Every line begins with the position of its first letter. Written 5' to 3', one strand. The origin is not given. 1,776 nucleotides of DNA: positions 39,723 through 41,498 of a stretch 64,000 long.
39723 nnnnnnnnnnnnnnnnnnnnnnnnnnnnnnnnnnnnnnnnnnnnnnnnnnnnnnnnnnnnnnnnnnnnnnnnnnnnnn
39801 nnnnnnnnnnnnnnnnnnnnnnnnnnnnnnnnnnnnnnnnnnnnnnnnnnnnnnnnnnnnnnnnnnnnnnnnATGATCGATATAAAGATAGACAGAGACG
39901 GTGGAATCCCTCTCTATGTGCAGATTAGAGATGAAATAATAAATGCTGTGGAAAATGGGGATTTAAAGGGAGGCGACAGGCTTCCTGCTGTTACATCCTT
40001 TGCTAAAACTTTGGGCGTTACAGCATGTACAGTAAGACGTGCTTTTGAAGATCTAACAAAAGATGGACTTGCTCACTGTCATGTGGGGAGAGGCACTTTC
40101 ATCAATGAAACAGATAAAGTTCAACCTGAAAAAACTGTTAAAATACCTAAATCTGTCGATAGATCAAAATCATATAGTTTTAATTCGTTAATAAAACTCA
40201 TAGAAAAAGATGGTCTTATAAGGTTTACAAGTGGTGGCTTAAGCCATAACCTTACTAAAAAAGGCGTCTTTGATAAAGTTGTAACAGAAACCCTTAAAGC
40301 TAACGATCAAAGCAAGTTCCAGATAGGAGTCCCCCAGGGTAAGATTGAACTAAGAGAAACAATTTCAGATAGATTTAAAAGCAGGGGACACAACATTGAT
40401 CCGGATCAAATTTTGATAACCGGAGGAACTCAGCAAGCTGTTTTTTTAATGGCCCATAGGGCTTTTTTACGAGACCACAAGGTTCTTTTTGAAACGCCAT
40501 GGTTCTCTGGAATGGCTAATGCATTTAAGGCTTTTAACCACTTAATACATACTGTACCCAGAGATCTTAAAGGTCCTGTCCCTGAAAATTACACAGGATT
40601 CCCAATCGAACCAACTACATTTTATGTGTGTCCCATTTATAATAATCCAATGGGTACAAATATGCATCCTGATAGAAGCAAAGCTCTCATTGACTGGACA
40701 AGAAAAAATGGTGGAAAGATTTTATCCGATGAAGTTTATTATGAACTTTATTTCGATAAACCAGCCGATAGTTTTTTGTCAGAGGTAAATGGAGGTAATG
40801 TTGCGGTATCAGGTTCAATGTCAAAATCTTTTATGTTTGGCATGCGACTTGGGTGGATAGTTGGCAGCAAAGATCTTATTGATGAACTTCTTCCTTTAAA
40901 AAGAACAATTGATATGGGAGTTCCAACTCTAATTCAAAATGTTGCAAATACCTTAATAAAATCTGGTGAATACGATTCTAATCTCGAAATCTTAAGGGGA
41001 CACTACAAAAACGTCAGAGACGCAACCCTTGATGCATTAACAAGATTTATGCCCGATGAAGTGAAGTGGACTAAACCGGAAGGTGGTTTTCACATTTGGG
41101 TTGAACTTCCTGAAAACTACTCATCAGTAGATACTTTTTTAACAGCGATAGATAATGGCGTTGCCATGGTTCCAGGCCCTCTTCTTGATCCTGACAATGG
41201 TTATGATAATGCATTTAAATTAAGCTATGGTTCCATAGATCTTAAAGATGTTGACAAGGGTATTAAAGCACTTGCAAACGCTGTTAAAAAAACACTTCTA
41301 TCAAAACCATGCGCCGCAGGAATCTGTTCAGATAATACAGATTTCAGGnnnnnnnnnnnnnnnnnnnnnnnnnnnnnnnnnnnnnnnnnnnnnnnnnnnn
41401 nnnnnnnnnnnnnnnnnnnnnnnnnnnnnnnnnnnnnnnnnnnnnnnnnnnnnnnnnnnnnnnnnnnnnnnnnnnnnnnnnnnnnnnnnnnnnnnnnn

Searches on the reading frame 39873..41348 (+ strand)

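Call 57: search_protein_families(library=pfam, proteins=[window:39873-41348:+], max_evalue=0.00001)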
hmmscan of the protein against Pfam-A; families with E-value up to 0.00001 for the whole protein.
window:39873-41348:+ (492 aa): 2 families
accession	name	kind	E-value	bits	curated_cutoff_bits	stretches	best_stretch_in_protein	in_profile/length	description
PF00155.27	Aminotran_1_2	-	2.3e-28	99.9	19.7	1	119-466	7-360/361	Aminotransferase class I and II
PF00392.27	GntR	-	1.2e-12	47.8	27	1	14-77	1-64/64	Bacterial regulatory proteins, gntR family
